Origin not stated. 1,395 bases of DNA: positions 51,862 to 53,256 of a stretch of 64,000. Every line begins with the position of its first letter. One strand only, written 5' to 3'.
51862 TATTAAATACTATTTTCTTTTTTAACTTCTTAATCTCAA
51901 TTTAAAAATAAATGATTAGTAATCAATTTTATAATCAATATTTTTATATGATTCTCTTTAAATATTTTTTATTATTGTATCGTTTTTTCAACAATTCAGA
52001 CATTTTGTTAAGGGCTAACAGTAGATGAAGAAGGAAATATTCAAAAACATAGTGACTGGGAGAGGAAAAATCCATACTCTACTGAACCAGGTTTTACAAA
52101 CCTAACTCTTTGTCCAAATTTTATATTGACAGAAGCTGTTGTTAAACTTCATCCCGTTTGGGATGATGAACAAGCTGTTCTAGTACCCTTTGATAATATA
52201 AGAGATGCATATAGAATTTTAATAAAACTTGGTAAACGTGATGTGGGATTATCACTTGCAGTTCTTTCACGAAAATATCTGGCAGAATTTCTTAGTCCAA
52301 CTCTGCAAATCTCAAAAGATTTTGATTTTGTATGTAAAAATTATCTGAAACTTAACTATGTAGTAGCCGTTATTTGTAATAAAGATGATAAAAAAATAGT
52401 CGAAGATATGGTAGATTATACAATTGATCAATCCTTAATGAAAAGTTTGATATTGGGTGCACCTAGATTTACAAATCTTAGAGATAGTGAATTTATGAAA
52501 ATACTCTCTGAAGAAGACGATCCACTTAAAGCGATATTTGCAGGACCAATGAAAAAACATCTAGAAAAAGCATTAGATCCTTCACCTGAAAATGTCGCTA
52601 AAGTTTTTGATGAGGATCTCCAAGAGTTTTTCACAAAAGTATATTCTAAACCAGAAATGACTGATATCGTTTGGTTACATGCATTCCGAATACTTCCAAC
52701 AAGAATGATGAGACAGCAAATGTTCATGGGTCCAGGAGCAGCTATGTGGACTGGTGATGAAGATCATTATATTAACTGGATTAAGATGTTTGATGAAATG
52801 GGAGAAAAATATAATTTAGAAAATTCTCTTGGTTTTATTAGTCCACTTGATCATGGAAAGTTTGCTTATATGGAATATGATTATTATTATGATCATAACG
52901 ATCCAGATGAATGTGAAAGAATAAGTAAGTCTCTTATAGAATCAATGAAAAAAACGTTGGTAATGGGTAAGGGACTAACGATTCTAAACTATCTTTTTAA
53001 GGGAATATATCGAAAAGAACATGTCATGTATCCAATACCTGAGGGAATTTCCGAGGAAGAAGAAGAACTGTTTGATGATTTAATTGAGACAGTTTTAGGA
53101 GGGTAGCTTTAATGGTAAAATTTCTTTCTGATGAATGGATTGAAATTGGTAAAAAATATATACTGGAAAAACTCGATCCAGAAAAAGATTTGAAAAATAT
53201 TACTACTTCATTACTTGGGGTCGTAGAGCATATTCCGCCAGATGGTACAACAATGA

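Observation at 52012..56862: Tight archaeal operon: FAD-oxidase remnant, SCP2, LuxE-like, SCP2, LuxC-like (acyl-reductase module with dedicated lipid carriers)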

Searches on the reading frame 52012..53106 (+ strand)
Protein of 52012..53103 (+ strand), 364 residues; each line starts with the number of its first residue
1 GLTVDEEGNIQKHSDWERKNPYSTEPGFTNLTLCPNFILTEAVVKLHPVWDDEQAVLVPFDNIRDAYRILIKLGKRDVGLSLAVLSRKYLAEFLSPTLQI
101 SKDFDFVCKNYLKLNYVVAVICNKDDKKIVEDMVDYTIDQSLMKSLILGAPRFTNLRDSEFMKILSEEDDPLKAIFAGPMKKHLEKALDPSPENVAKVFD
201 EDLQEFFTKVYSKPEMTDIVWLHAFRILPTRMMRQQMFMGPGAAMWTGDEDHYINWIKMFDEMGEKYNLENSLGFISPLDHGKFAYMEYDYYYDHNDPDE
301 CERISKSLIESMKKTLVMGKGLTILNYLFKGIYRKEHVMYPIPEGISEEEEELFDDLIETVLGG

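Call 3: search_protein_families(library=pfam, proteins=[window:52126-53106:+], max_evalue=0.1)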
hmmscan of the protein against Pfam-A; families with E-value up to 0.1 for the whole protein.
window:52126-53106:+ (326 aa): 0 families

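Call 4: search_protein_families(library=ncbifam, proteins=[window:52126-53106:+], max_evalue=0.1)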
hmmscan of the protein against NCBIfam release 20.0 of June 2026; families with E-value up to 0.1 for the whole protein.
window:52126-53106:+ (326 aa): 1 family
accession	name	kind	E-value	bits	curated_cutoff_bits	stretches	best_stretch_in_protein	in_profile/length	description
NF053739.1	GlytfEpsEBac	equivalog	0.094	11.7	450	0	160-257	122-220/265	glycosyltransferase EpsE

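Call 28: find_homologous_proteins(query=window:52012-53103:+)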
Query window:52012-53103:+ (364 aa): 48 proteins with E <= 0.001 among 1720 candidates.
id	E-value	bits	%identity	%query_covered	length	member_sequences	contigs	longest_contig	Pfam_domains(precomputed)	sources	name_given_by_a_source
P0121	2.9e-165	568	68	96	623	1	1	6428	PF01565.29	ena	-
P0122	1.8e-160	552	63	99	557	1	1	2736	PF01565.29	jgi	jgi:hypothetical protein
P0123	6.5e-160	550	63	99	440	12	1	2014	PF01565.29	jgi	jgi:hypothetical protein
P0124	8.5e-156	537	62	99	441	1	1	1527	PF01565.29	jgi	jgi:hypothetical protein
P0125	8.0e-153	527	62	99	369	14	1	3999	-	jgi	jgi:hypothetical protein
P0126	8.9e-150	517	60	99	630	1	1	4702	PF01565.29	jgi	jgi:hypothetical protein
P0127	1.5e-147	510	74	81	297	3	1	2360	-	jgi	jgi:hypothetical protein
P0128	2.1e-147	509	59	99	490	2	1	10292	PF01565.29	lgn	-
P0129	6.9e-146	504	70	81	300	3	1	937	-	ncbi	-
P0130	5.5e-145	501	60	99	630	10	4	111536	PF01565.29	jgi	jgi:hypothetical protein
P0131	9.4e-144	497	70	81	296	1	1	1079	-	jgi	jgi:hypothetical protein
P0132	7.4e-139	481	83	68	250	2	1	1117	-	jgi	-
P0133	1.2e-138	480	64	84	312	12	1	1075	-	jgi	jgi:hypothetical protein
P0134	2.0e-137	476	58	99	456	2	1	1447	PF01565.29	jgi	jgi:hypothetical protein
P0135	1.4e-136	473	87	63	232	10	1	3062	-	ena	-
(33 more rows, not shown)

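Call 38: predict_structure(alignment_id=A1)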
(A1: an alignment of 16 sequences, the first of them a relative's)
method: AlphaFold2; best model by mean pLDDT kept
length: 630 residues; sequences in the alignment: 16
mean_pLDDT: 78.6   pTM: 0.83
mean pLDDT of the five models: 78.6, 76.1, 73.7, 73.3, 72.2
residues with pLDDT >= 90: 162; 70-90: 318; 50-70: 107; < 50: 43
segments of 3 or more residues with pLDDT < 50: 1-11, 21-23, 65-67, 168-179, 494-497, 628-630
pLDDT, mean of each block of 10 residues (from residue 1): 34 52 61 83 85 64 52 75 86 92 94 88 71 87 97 93 59 46 83 93 94 89 88 80 71 75 91 82 53 62 92 91 94 92 89 73 86 91 94 94 83 82 85 87 80 75 70 72 82 55 81 88 88 82 86 78 78 85 80 61 68 79 55
secondary structure, 60 per line:
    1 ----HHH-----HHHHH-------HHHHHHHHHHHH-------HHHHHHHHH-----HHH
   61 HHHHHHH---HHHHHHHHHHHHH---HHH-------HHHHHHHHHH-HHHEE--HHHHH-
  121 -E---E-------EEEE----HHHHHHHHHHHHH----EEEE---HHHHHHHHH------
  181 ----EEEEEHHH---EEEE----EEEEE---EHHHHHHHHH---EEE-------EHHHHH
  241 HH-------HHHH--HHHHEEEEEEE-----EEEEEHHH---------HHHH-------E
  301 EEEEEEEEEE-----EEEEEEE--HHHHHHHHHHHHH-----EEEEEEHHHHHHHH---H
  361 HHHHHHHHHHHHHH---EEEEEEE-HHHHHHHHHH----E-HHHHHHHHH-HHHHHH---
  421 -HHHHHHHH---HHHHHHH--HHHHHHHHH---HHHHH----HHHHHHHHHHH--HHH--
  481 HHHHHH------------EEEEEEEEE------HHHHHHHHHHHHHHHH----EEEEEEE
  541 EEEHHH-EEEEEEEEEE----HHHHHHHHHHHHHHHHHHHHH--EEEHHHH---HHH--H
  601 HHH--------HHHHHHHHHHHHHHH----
elements in order: H13-17 H25-36 H44-52 H58-67 H71-83 H97-106 H115-119 E134-137 H142-154 E159-162 H166-174 E185-189 E196-199 E204-208 H213-221 E225-227 H236-242 H250-253 H256-259 E260-266 E272-276 H289-292 E300-310 E316-322 H325-337 E343-348 H349-356 H360-374 E378-384 H386-395 H402-410 H412-417 H422-429 H433-439 H442-450 H454-458 H463-473 H481-486 E499-507 H514-529 E534-543 E548-557 H562-582 E585-587 H588-591 H600-603 H612-626

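Call 41: fold_search(model_id=the predicted structure, library=pdb)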
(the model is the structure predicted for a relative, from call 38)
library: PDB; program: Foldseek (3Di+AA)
matches with E <= 10: 685; with E <= 0.001: 308
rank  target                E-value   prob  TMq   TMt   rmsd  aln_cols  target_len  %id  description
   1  9gj0_B                1.9e-16  1.00  0.49  0.59  10.3       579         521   16  Eugenol Oxidase (EUGO) from Rhodococcus jostii RHA1, mutant B1 (released 2024-12-18)
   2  8s7n_A                2.4e-16  1.00  0.50  0.59   9.8       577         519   17  Vanillyl-alcohol dehydrogenase from Marinicaulis flavus: P151L mutant bound to eugenol (released 2025-01-15)
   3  9gj0_A                2.5e-16  1.00  0.50  0.60  10.2       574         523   17  Eugenol Oxidase (EUGO) from Rhodococcus jostii RHA1, mutant B1 (released 2024-12-18)
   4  8jdt                  2.6e-16  1.00  0.46  0.62   9.7       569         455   12  Crystal structure of mLDHD in complex with 2-ketobutanoic acid (released 2023-10-18)
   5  7ywu_C                3.3e-16  1.00  0.49  0.59   9.3       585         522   15  Eugenol oxidase from rhodococcus jostii: mutant S81H, A423M, H434Y, S394V, I445D, S518P (released 2022-11-16)
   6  8jdv                  3.7e-16  1.00  0.46  0.62   9.5       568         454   13  Crystal structure of mLDHD in complex with 2-ketohexanoic acid (released 2023-10-18)
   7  8bam_A                3.7e-16  1.00  0.49  0.58   9.7       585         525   15  Eugenol Oxidase (EUGO) from Rhodococcus jostii RHA1, tenfold mutant active on propanol syringol (released 2023-10-25)
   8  8s7w_A                4.2e-16  1.00  0.50  0.59   9.4       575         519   17  Vanillyl-alcohol dehydrogenase from Marinicaulis flavus: P151V mutant (released 2025-01-15)
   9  8s7t_B                4.6e-16  1.00  0.49  0.58  10.4       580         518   17  Vanillyl-alcohol dehydrogenase from Marinicaulis flavus: P151N mutant (released 2025-01-15)
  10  7ywu_E                5.9e-16  1.00  0.49  0.59   9.6       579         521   16  Eugenol oxidase from rhodococcus jostii: mutant S81H, A423M, H434Y, S394V, I445D, S518P (released 2022-11-16)
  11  7pbi_A                6.1e-16  1.00  0.51  0.60  10.2       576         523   16  4-ethylphenol oxidase from Gulosibacter chungangensis: isoeugenol complex (released 2021-09-29)
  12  8s7t_A                6.1e-16  1.00  0.49  0.59  10.2       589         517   16  Vanillyl-alcohol dehydrogenase from Marinicaulis flavus: P151N mutant (released 2025-01-15)
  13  5fxd_A                6.4e-16  1.00  0.49  0.58   9.5       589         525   15  Crystal structure of eugenol oxidase in complex with isoeugenol (released 2016-07-27)
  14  8s7p_A                6.4e-16  1.00  0.49  0.58   9.2       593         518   17  Vanillyl-alcohol dehydrogenase from Marinicaulis flavus (released 2025-01-15)
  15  7ywu_F                6.4e-16  1.00  0.49  0.57   9.6       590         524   15  Eugenol oxidase from rhodococcus jostii: mutant S81H, A423M, H434Y, S394V, I445D, S518P (released 2022-11-16)
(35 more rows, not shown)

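Call 42: search_solved_structures(query=A1, max_evalue=0.001, show_alignments=2)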
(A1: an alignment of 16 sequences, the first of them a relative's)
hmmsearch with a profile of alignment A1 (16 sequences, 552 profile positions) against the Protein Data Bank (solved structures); distinct sequences matched with E-value up to 0.001: 71 (the best 60 are shown).
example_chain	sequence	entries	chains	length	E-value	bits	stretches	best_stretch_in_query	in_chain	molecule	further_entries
7qh2_C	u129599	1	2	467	3.1e-18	68.7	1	66-264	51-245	Lactate dehydrogenase (NAD(+),ferredoxin) subunit LctD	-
3pm9_A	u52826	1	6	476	9.4e-14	53.8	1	26-259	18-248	Putative oxidoreductase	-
8jdc_A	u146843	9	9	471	2.3e-13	52.6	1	24-264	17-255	Probable D-lactate dehydrogenase, mitochondrial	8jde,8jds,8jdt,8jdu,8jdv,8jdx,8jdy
8jdb_A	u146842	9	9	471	2.3e-13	52.6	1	24-264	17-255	Probable D-lactate dehydrogenase, mitochondrial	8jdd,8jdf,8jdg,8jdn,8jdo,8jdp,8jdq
2bvf_A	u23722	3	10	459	5.7e-11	44.7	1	110-237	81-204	6-HYDROXY-D-NICOTINE OXIDASE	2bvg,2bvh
8s7r_A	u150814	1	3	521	1.3e-10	43.5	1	26-172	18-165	Oxidoreductase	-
8s7p_A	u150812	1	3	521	1.4e-10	43.4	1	26-172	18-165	Oxidoreductase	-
8s7t_A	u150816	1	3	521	1.4e-10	43.3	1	26-172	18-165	Oxidoreductase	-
8s7s_A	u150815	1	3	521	1.7e-10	43.1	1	26-172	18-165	Oxidoreductase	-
8s7w_A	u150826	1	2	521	1.8e-10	43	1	26-172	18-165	Oxidoreductase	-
8s7q_A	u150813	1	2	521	2e-10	42.8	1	26-172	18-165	Oxidoreductase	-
8s7n_A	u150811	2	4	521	2.2e-10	42.7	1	26-172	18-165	Oxidoreductase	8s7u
9qgz_A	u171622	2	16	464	2.6e-10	42.5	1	25-263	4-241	Glycolate oxidase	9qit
4bc7_A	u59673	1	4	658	2.7e-10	42.5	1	63-267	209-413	ALKYLDIHYDROXYACETONEPHOSPHATE SYNTHASE, PEROXISOMAL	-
4bca_A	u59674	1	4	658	2.8e-10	42.4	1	63-267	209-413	ALKYLDIHYDROXYACETONEPHOSPHATE SYNTHASE, PEROXISOMAL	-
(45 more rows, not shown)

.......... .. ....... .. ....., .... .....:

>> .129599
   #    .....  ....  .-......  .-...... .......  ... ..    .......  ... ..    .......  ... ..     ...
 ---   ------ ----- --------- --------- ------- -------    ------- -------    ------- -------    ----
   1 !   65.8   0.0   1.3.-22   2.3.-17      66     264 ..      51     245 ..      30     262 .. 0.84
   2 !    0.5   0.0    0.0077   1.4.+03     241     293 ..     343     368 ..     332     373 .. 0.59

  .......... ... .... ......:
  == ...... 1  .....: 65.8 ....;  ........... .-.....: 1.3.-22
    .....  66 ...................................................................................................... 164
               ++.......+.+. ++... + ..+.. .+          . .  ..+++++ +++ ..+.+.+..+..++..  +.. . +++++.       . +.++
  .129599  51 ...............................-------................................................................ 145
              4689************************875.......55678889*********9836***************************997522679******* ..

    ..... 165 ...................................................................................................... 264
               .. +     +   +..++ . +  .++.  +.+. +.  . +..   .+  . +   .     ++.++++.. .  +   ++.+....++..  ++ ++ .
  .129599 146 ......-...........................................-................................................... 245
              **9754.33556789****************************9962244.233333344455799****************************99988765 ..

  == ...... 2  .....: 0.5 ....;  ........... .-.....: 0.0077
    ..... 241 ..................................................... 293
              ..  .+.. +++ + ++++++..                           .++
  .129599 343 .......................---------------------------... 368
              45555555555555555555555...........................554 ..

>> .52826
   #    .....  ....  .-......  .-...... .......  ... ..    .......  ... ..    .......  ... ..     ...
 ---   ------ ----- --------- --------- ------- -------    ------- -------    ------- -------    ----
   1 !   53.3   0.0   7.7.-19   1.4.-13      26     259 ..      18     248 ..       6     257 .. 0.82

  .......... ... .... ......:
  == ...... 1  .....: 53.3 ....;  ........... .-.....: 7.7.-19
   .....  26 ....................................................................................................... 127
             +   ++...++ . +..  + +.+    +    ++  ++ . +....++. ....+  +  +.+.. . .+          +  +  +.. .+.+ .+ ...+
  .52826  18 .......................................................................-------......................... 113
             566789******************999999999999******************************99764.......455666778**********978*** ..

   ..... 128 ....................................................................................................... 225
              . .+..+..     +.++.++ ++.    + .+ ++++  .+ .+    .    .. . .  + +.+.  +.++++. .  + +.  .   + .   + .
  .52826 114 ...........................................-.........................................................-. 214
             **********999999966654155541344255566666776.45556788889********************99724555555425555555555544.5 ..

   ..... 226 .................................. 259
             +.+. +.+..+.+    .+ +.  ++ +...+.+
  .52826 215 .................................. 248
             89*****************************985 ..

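Call 75: find_related_loci(query=A1, collection=metagenome_contigs, flank=6000)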
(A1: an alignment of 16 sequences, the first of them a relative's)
Query A1 (630 aa) in metagenome_contigs; peptide patterns used: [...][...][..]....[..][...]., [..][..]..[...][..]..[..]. (x = any residue, [..] = any of these).
599 stretches matched a pattern (row limit reached: there are more); 385 encode a relative of the query (tblastn E <= 1e-3); the best 80 are kept; 79 distinct loci.
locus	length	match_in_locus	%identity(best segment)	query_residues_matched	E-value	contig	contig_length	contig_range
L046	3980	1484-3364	89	1-627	0e+0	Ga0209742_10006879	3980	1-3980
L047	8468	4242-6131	84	1-630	0e+0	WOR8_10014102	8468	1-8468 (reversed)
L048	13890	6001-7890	84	1-630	0e+0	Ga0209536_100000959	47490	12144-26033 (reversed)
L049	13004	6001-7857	87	1-619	0e+0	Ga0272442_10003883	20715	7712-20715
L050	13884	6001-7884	81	1-630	0e+0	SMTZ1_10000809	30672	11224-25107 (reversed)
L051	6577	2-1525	91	120-627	0e+0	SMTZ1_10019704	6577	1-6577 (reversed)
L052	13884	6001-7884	70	1-630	0e+0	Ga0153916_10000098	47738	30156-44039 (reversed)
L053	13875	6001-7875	70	1-627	0e+0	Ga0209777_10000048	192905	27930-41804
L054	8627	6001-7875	69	1-627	0e+0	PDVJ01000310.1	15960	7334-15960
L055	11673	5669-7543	69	1-627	0e+0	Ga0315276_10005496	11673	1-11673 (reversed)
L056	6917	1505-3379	70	1-627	0e+0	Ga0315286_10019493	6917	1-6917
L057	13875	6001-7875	68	1-627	0e+0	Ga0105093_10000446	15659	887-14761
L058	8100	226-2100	68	1-627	0e+0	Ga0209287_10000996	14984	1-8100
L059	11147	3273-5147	69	1-627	0e+0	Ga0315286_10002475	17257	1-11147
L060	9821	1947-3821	69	1-627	0e+0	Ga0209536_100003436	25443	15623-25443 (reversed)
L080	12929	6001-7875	66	1-627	0e+0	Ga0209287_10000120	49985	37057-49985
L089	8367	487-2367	65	1-629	0e+0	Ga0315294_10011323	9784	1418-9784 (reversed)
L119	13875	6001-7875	52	1-628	0e+0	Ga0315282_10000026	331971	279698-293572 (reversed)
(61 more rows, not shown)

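Call 80: search_protein_families(library=pfam, proteins=[L055:3404-5413:+, L080:3966-5660:+, L080:1223-2665:+, L080:2713-3690:-, L080:8318-8794:-, L048:2994-4544:-, L048:1025-2665:-, L089:3201-4634:+, L119:2482-5112:+, L119:8612-10618:-], max_evalue=0.0001)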
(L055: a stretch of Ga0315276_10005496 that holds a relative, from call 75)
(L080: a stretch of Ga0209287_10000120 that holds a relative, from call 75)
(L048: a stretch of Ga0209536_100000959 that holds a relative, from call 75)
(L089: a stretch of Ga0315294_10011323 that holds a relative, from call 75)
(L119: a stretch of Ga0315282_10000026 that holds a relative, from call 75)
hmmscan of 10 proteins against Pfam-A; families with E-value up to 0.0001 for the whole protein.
L055:3404-5413:+ (669 aa): 3 families
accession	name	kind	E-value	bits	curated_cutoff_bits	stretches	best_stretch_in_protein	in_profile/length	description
PF00246.29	Peptidase_M14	-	1.6e-16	61.2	21.6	1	87-318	17-251/286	Zinc carboxypeptidase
PF18911.6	PKD_4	-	1.6e-08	34.9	27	1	546-635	1-79/85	PKD domain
PF00801.26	PKD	-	5.5e-05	23.5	23.5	1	564-632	16-74/80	PKD domain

L080:3966-5660:+ (564 aa): 2 families
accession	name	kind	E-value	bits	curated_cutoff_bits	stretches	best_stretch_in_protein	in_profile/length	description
PF00801.26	PKD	-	3.8e-08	33.7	23.5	1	450-527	8-80/80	PKD domain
PF18911.6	PKD_4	-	8.5e-07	29.4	27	1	438-528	3-84/85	PKD domain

L080:1223-2665:+ (480 aa): 8 families
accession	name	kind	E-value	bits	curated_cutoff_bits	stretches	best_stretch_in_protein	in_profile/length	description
PF13426.13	PAS_9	-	7.4e-42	142.3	27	3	328-431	3-103/103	PAS domain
PF00989.32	PAS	-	7.2e-35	119.9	22.6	3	193-301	2-113/113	PAS fold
PF13188.13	PAS_8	-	1.1e-23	82.6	21.8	3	193-235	2-47/65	PAS domain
PF08448.16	PAS_4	-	2.6e-21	76.4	23.1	1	323-433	2-109/110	PAS fold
PF08447.18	PAS_3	-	5.5e-18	65.5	25.6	1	339-425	2-88/89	PAS fold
PF12860.13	PAS_7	-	1.3e-08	35.4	27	0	74-184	1-114/115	PAS fold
PF13596.12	PAS_10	-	2.9e-08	34.7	22.1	0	72-178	3-106/106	PAS domain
PF24820.1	Diguanyl_cycl_sensor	-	3.2e-08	33.9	28.1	0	211-293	15-105/109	Diguanylate cyclase-like sensor domain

L080:2713-3690:- (325 aa): 2 families
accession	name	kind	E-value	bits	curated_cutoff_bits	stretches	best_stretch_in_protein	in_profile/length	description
PF02230.22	Abhydrolase_2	-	6.4e-07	29.9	23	1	67-213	16-172/217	Phospholipase/Carboxylesterase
PF07859.19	Abhydrolase_3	-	5e-05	23.6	25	0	69-173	2-95/210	alpha/beta hydrolase fold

L080:8318-8794:- (158 aa): 0 families

L048:2994-4544:- (516 aa): 0 families

L048:1025-2665:- (546 aa): 1 family
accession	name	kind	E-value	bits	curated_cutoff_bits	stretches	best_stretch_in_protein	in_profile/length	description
PF00496.27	SBP_bac_5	-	3.7e-108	362.4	32.4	1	74-461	2-365/368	Bacterial extracellular solute-binding proteins, family 5 Middle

L089:3201-4634:+ (477 aa): 1 family
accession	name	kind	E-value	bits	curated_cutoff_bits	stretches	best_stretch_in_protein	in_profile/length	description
PF00209.24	SNF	-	1.1e-120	404.2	27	2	110-466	155-517/524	Sodium:neurotransmitter symporter family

L119:2482-5112:+ (876 aa): 3 families
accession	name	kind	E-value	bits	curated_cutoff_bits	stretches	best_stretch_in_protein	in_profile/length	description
PF01364.23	Peptidase_C25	-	1e-21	78.1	23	1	288-676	20-371/374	Peptidase family C25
PF08126.16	Propeptide_C25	-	1.3e-07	31.4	22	1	60-207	35-175/205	Propeptide_C25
PF00801.26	PKD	-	2.4e-05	24.7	23.5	1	705-767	24-76/80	PKD domain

L119:8612-10618:- (668 aa): 4 families
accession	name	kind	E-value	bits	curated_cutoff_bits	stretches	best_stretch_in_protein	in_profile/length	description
PF15892.11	BNR_4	-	8.4e-13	48.7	27.3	0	223-263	228-268/272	BNR repeat-containing family member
PF00801.26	PKD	-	8.4e-09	35.7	23.5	1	486-555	15-76/80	PKD domain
PF18911.6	PKD_4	-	1.9e-06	28.3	27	1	472-561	3-84/85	PKD domain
PF03423.18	CBM_25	-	3.5e-05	24.5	27.3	0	178-229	5-54/106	Carbohydrate binding domain (family 25)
